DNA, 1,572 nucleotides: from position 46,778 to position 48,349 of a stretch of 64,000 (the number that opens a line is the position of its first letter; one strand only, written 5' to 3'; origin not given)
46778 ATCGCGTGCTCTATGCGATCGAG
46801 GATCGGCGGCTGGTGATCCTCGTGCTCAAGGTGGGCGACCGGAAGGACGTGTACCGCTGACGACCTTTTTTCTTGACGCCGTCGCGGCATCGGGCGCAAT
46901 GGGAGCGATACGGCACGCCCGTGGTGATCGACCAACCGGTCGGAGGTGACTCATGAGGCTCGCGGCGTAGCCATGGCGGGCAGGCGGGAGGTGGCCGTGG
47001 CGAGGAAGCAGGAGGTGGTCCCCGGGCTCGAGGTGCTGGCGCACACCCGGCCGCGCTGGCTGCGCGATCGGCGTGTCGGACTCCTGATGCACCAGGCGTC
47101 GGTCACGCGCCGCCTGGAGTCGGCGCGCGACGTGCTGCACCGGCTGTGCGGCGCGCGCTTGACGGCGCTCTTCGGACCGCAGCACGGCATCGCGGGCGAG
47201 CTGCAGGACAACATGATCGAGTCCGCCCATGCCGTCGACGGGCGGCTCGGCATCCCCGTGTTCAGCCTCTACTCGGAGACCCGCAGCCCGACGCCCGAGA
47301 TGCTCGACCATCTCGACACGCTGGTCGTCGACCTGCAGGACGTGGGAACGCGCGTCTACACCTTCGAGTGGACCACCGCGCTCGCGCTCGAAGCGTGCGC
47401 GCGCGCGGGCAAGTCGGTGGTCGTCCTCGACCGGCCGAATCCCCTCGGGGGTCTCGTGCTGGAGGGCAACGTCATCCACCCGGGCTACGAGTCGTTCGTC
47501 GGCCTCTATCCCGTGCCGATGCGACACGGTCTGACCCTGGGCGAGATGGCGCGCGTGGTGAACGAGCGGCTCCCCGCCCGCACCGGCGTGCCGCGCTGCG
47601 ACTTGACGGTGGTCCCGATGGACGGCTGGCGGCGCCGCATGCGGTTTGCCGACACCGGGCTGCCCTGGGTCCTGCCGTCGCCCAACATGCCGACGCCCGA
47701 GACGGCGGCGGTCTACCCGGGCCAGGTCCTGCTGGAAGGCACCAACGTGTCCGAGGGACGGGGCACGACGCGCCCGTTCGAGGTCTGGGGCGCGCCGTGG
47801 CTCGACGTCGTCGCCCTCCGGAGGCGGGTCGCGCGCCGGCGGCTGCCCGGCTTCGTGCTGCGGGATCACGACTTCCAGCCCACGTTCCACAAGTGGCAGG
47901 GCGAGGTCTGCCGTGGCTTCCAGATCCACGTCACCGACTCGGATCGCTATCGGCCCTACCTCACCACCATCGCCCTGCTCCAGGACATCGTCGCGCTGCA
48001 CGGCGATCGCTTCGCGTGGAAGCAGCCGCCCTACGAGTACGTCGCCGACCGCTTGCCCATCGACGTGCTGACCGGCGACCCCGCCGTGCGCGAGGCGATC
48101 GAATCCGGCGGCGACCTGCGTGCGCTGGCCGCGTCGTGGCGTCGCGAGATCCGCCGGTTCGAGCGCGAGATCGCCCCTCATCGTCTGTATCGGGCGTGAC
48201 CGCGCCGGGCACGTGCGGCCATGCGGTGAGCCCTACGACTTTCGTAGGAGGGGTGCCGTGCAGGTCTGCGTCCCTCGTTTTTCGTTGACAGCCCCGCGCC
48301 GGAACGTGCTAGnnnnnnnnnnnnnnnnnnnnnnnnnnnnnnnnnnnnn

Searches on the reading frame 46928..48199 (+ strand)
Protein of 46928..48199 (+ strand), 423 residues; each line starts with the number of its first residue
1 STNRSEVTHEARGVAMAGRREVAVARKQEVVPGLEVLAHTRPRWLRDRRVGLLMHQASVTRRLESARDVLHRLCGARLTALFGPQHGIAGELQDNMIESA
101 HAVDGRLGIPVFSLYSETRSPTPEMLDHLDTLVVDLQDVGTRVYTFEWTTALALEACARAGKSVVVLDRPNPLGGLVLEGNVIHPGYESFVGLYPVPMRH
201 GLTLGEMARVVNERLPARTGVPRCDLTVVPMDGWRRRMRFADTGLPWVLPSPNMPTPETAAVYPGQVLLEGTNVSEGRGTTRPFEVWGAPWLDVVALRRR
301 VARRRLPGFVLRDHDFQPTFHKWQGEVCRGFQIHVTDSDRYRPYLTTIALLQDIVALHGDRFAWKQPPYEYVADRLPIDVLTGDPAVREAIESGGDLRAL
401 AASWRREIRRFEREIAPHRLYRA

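Call 19: search_protein_families(library=pfam, proteins=[window:46928-48199:+], max_evalue=0.00001)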
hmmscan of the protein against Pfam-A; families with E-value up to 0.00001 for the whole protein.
window:46928-48199:+ (423 aa): 2 families
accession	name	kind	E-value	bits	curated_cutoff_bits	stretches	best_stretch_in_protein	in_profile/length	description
PF07075.17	NamZ_N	-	1.7e-78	263.1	26.9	1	50-257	1-202/203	Exo-beta-N-acetylmuramidase NamZ, N-terminal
PF20732.2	NamZ_C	-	1.5e-49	169.1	25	1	262-421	2-152/152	Exo-beta-N-acetylmuramidase NamZ, C-terminal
